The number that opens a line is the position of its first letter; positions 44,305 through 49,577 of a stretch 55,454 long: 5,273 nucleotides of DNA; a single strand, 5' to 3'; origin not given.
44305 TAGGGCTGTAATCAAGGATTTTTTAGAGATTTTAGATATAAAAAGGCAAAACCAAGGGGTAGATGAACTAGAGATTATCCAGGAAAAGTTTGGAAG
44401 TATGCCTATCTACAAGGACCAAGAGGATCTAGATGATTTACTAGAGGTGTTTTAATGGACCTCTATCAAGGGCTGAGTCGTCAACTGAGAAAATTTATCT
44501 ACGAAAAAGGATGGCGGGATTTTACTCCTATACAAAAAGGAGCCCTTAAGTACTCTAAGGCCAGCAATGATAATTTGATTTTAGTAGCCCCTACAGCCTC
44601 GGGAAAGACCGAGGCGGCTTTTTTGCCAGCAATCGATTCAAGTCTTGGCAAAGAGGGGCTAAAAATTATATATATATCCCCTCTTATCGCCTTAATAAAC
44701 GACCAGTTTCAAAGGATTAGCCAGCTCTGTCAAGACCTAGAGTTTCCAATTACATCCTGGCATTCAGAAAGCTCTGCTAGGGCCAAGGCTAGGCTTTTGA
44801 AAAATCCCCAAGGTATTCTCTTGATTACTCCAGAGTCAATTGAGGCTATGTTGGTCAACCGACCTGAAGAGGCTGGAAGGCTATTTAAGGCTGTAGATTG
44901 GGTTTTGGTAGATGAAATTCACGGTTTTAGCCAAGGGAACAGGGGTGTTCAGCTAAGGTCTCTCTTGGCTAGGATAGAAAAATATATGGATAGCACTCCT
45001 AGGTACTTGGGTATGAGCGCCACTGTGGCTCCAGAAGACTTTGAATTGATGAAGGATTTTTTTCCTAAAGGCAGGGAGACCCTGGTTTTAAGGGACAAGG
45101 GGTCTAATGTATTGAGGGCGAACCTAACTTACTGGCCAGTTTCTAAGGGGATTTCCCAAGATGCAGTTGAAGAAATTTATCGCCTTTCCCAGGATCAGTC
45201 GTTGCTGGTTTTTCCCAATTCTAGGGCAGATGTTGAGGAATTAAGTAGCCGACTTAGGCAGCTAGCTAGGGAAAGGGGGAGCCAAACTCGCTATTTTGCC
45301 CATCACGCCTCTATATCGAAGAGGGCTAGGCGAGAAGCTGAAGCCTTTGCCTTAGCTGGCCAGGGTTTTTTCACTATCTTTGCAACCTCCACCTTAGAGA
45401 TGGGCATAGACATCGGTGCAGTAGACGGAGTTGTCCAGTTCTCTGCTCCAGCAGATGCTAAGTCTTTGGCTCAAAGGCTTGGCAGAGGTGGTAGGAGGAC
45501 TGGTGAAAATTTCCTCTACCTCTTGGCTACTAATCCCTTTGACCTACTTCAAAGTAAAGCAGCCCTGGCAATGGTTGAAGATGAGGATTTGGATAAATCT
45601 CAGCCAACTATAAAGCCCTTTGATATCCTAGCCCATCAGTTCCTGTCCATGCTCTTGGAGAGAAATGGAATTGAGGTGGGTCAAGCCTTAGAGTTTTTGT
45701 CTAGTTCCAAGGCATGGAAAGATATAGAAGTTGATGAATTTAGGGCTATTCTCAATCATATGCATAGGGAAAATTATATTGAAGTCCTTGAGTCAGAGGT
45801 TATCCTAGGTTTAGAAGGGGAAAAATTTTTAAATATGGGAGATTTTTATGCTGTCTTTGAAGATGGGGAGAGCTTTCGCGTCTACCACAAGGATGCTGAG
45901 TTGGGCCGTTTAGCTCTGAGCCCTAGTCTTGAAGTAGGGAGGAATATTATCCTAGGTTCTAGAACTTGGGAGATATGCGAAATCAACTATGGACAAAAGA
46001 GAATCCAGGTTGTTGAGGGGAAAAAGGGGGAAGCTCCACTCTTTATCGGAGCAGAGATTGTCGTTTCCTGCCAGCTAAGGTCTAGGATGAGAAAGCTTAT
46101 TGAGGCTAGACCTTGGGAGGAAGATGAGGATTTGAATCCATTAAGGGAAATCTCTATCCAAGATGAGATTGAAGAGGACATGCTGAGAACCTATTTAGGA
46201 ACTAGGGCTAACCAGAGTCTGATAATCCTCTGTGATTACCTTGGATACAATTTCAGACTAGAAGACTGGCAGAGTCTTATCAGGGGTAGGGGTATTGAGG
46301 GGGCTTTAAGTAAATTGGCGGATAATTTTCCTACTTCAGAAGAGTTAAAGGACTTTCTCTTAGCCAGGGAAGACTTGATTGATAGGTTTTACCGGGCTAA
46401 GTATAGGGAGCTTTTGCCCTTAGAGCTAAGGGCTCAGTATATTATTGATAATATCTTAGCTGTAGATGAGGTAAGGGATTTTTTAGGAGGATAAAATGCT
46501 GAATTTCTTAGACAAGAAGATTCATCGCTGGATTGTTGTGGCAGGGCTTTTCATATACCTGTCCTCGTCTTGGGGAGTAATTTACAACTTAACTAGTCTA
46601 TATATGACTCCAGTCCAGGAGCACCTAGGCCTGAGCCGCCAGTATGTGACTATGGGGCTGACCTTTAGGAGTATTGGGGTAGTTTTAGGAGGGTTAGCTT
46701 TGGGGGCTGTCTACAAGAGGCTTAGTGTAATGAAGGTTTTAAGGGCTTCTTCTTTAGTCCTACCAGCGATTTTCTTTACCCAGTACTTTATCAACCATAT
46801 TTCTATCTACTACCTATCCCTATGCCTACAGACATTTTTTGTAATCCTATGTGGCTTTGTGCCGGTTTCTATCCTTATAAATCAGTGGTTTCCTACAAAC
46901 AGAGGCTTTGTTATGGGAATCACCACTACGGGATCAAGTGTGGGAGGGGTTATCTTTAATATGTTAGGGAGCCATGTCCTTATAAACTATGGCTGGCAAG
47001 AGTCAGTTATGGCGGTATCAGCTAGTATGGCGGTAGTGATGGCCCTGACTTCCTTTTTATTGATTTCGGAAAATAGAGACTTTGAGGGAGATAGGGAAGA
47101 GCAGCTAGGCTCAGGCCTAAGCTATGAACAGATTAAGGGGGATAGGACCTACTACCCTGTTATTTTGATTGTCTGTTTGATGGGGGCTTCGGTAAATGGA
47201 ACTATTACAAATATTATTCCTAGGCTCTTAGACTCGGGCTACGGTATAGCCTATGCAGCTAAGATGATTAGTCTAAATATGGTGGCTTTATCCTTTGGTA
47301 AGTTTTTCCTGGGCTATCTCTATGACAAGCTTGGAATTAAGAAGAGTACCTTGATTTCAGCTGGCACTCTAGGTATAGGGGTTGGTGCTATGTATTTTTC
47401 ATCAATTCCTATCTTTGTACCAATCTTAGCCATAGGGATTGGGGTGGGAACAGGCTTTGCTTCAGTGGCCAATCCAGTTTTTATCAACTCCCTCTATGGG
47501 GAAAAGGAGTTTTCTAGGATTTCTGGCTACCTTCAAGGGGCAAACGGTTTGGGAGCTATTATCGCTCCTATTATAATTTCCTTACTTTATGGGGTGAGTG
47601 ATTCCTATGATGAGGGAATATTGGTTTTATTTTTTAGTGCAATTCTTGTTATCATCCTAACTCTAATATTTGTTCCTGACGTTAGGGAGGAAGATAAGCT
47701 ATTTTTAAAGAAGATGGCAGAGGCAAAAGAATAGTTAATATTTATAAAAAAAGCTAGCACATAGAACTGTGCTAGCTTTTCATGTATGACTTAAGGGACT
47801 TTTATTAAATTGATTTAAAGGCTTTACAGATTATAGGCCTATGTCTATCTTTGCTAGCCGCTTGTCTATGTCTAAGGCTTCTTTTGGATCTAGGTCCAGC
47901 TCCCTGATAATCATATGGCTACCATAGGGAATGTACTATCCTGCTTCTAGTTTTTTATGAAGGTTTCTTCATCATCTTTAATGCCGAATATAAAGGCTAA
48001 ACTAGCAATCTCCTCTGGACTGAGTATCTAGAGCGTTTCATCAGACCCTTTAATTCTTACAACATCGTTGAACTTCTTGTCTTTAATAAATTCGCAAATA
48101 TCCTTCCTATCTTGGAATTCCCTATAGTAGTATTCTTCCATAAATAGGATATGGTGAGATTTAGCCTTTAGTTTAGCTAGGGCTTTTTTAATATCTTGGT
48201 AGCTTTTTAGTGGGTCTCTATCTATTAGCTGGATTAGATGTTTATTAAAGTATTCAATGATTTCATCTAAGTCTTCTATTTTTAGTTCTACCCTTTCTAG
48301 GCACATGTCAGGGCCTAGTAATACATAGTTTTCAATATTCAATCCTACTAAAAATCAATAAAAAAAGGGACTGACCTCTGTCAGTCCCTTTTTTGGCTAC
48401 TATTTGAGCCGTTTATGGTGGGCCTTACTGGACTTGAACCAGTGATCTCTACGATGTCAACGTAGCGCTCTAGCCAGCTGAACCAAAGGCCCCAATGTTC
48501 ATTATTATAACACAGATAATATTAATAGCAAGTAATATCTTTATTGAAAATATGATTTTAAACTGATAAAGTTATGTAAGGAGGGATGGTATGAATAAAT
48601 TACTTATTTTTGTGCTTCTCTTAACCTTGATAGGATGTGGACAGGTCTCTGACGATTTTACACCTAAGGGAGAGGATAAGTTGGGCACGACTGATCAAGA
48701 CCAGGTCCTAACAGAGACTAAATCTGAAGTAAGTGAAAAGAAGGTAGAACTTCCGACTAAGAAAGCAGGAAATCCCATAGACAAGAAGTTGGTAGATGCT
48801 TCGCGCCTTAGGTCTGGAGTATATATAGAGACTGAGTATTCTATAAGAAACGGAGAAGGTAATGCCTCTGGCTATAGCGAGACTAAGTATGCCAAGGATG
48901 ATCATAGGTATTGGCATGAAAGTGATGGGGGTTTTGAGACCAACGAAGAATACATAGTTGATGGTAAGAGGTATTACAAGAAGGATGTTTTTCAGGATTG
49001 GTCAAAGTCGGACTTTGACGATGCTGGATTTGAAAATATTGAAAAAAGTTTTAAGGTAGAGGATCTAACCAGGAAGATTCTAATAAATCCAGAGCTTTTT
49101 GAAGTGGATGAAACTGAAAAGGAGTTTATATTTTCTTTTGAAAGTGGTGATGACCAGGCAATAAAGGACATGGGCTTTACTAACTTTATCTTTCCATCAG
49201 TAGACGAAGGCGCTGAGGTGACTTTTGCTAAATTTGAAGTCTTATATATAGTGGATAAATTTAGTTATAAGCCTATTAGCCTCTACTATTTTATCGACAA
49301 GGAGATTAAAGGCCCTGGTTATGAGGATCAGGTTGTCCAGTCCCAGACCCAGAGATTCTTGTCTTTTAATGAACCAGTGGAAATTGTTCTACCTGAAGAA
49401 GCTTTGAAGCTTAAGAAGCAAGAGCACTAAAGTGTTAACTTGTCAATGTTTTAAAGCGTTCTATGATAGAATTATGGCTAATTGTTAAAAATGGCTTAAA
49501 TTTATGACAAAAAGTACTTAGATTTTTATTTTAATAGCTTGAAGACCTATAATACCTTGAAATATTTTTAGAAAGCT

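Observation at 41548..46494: Stand-alone three-gene operon: TerB-C-like protein + DUF2791/BrxD-like ATPase + Lhr-like helicase (Shango-like candidate anti-phage system)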

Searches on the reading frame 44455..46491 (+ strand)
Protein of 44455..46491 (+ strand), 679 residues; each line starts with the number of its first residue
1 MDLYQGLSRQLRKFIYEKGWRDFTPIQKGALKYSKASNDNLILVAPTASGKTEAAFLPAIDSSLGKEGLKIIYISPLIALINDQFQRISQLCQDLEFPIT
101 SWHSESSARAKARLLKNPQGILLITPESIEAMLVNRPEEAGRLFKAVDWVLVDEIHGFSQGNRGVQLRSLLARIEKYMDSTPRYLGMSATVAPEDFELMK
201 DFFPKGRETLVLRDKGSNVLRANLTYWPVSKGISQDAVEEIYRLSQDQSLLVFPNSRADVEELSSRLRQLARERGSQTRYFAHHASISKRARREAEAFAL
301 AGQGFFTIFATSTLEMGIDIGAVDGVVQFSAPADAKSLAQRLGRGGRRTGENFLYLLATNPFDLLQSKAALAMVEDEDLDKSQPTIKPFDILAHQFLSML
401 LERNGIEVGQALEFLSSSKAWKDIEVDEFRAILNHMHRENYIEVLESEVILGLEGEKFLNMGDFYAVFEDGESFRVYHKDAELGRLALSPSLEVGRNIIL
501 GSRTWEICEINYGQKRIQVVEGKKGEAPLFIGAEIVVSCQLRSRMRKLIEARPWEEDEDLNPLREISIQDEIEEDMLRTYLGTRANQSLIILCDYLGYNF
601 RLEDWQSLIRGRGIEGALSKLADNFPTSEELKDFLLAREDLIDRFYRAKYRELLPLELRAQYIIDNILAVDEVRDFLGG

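Call 3: search_protein_families(library=pfam, proteins=[window:44455-46491:+], max_evalue=1)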
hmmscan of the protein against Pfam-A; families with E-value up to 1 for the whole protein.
window:44455-46491:+ (679 aa): 6 families
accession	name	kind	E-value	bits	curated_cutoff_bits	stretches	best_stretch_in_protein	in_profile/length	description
PF00270.35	DEAD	-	9.5e-30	104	26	1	24-194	1-162/167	DEAD/DEAH box helicase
PF00271.37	Helicase_C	-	8.1e-14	52.3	23.5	1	237-348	5-109/110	Helicase conserved C-terminal domain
PF19306.5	WH_Lhr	-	1.9e-06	27.8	27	1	374-437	3-65/168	Large helicase-related protein, winged helix domain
PF04851.21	ResIII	-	2.3e-06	28.1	22.5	1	35-191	20-162/164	Type III restriction enzyme, res subunit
PF22590.2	Cas3-like_C_2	-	3.6e-05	24.4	27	1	250-348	5-104/106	CRISPR-associated nuclease/helicase Cas3, C-terminal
PF04952.20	AstE_AspA_hybrid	-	0.099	13.1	25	0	234-261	40-66/76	AstE/AspA barrel-sandwich hybrid domain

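Call 4: search_protein_families(library=padloc, proteins=[window:44455-46491:+], max_evalue=1)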
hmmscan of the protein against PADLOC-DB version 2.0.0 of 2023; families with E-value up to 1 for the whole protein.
window:44455-46491:+ (679 aa): 76 families (the best 25 are shown)
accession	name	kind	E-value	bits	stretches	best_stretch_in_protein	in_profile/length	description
PDLC03960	SngC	-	1.1e-158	528.2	1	4-676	6-716/720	-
PDLC02503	BrxHI|BrxHII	-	5.6e-106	353.5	1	11-551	12-550/698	BrxHI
PDLC02501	BrxHI|BrxHII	-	1.7e-57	193.2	1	18-549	19-552/925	BrxHI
PDLC02897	DpdJ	-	1.3e-22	77.5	2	248-398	356-502/1570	DpdJ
PDLC02864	DpdF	-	1.7e-22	77.9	1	19-415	19-388/610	DpdF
PDLC02861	DpdF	-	1.8e-22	77.4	1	19-379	25-363/611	DpdF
PDLC02870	DpdF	-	2.3e-20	70.6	1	19-383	10-355/534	DpdF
PDLC01252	Cas3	-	1.1e-17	62.4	1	41-351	2-291/324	CAS-I; effector_G3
PDLC03928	PsyrT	-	2e-17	60.8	1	10-359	11-346/689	-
PDLC01761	Cas3b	-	2.1e-17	61.1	1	22-348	219-535/705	-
PDLC02896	DpdJ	-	2.3e-16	56.7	3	113-192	331-413/1487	DpdJ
PDLC01710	Cas3a1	-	3.6e-16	56.8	2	34-108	215-290/745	Cas3_1_CAS-I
PDLC02865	DpdF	-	4.2e-16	55.7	1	10-349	746-1071/1499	DpdF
PDLC00938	Cas3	-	8e-16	56.2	1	41-348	2-322/358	CRISPR-associated helicase Cas3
PDLC01762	Cas3b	-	9.2e-16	55.5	2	34-97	236-295/692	-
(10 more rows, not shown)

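Call 5: search_protein_families(library=ncbifam, proteins=[window:44455-46491:+], max_evalue=1)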
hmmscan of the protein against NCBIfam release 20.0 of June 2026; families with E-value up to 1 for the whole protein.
window:44455-46491:+ (679 aa): 31 families (the best 25 are shown)
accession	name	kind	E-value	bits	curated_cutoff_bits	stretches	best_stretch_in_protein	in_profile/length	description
TIGR04121.1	DEXH_lig_assoc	equivalog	9.8e-69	231.9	850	2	10-437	2-435/804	ligase-associated DNA damage response DEXH box helicase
NF010338.0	PRK13767.1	equivalog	4.2e-56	190.7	849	1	3-443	15-479/877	ATP-dependent helicase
NF007284.0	PRK09751.1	equivalog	2e-32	111.5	1496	2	281-434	353-505/1538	ATP-dependent helicase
TIGR03817.1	DECH_helic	hypoth_equivalog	8.2e-26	90.5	874.1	1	38-363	51-389/742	helicase/secretion neighborhood putative DEAH-box helicase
TIGR01389.1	recQ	equivalog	4.6e-20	71.6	640.2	1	19-357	10-326/591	DNA helicase RecQ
TIGR00614.1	recQ_fam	subfamily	5.6e-20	71.6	219.8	1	19-380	8-351/470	RecQ family ATP-dependent DNA helicase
NF041063.1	DpdF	equivalog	1.7e-17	63.3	550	1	37-348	157-472/813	protein DpdF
TIGR01587.1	cas3_core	equivalog_domain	3e-15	56.2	102.45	1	41-348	2-322/358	CRISPR-associated helicase Cas3'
NF002654.0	PRK02362.1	equivalog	4.2e-15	55.1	887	1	7-192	8-182/739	ATP-dependent DNA helicase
NF040935.1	helicase_Hel308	equivalog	6.6e-15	54.3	1200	1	8-192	12-182/704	ATP-dependent DNA helicase Hel308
NF008279.0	PRK11057.1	equivalog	7.6e-15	54.4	1015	1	19-348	22-330/608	ATP-dependent DNA helicase RecQ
NF041067.1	DpdJ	equivalog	4.4e-14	51.1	800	3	308-349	576-617/1482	protein DpdJ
NF053631.1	RNA_helic_CshA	equivalog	5.7e-14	51.8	646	1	6-348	5-331/434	degradosome RNA helicase CshA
NF001308.0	PRK00254.1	equivalog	4.9e-13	48.2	1216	1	9-192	10-180/720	ATP-dependent DNA helicase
NF002251.0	PRK01172.1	equivalog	5.9e-12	44.6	891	1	37-192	36-180/674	ATP-dependent DNA helicase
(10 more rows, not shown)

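Call 53: search_solved_structures(query=window:44455-46491:+, max_evalue=1e-10)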
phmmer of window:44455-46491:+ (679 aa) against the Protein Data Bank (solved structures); distinct sequences matched with E-value up to 1e-10: 27.
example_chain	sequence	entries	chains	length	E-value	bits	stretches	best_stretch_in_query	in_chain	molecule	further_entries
5v9x_A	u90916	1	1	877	1.1e-34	123.4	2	24-275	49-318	ATP-dependent DNA helicase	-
7lhl_A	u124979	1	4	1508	8e-34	120.5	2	24-275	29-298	ATP-dependent DNA helicase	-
6znp_A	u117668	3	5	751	2.9e-25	92.2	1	8-363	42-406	Uncharacterized ATP-dependent helicase YprA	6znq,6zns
7ujb_A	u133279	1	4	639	1.2e-16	63.8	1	11-349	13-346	DEAD/DEAH box RNA helicase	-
7zpq_CA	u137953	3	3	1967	7.5e-14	54.6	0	20-257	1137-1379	SLH1 isoform 1 | RQC trigger complex helicase SLH1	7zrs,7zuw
6qdv_B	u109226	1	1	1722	2.5e-13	52.8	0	18-296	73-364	U5 small nuclear ribonucleoprotein 200 kDa helicase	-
4f91_B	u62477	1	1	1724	2.5e-13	52.8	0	18-296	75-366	U5 small nuclear ribonucleoprotein 200 kDa helicase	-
4f92_B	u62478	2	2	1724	2.5e-13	52.8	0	18-296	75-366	U5 small nuclear ribonucleoprotein 200 kDa helicase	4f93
5urj_A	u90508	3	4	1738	2.5e-13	52.8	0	18-296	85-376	U5 small nuclear ribonucleoprotein 200 kDa helicase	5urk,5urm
4kit_B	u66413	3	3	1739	2.5e-13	52.8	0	18-296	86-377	U5 small nuclear ribonucleoprotein 200 kDa helicase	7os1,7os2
6s8q_B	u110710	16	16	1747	2.6e-13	52.8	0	18-296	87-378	U5 small nuclear ribonucleoprotein 200 kDa helicase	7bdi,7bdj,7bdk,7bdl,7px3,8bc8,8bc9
6s8o_B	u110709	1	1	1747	2.8e-13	52.7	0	18-296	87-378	U5 small nuclear ribonucleoprotein 200 kDa helicase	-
8ro0_B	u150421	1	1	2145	3e-13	52.6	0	19-296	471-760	U5 small nuclear ribonucleoprotein 200 kDa helicase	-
3jcr_C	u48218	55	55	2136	4.4e-13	52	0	18-296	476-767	hBrr2 | U5 small nuclear ribonucleoprotein 200 kDa helicase | Brr2, U5 small nuclear ribonucleoprotein 200 kDa helicase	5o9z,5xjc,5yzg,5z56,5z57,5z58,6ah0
8alz_B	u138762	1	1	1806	6.5e-13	51.5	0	18-191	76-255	Activating signal cointegrator 1 complex subunit 3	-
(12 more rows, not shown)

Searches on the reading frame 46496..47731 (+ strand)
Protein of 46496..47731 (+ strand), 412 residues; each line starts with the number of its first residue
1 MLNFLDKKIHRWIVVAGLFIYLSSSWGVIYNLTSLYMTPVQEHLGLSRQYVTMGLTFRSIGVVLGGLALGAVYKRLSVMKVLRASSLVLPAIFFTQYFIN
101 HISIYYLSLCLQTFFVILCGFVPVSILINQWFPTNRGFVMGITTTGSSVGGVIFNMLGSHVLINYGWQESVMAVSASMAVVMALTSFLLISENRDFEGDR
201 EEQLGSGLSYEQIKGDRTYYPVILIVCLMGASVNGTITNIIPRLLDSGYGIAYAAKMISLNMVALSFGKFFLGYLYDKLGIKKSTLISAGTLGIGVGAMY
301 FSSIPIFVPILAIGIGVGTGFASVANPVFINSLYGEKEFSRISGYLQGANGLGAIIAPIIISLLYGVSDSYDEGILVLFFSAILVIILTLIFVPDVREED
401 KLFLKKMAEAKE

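Call 18: search_protein_families(library=pfam, proteins=[window:46496-47731:+], max_evalue=0.01)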
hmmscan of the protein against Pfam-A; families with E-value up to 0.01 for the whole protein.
window:46496-47731:+ (412 aa): 1 family
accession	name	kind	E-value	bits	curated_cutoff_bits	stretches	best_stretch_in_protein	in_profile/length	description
PF07690.21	MFS_1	-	1.8e-38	132.8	33.4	2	20-286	4-272/347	Major Facilitator Superfamily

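Call 54: find_homologous_proteins(query=window:46496-47731:+, max_evalue=1e-20)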
Query window:46496-47731:+ (412 aa): 2 proteins with E <= 1e-20 among 8000 candidates.
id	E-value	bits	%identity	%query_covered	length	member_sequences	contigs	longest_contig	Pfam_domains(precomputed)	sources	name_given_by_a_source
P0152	7.1e-259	877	100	100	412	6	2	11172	PF07690.22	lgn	-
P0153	2.5e-47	181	29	88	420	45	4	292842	PF06779.21,PF12832.14,PF07690.22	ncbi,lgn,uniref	ncbi:MFS transporter [Bittarella sp. HCP28S3_D9]|uniref:MFS transporter n=1 Tax=Bittarella sp. HCP28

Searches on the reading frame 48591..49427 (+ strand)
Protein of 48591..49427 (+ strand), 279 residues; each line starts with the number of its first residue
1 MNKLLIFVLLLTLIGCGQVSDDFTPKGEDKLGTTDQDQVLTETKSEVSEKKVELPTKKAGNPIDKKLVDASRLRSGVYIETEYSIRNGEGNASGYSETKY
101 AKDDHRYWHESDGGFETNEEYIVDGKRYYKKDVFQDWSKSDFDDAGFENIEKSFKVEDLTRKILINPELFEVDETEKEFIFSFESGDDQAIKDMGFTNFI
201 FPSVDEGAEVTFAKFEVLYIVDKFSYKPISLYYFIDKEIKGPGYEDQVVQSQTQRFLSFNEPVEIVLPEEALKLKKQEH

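Call 18: search_protein_families(library=pfam, proteins=[window:48591-49427:+], max_evalue=0.01)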
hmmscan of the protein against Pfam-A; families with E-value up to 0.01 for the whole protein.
window:48591-49427:+ (279 aa): 1 family
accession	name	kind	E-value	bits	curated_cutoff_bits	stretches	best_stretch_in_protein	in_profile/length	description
PF20316.5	DUF6612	-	6.6e-06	26.3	23.7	1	117-273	70-234/237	Family of unknown function (DUF6612)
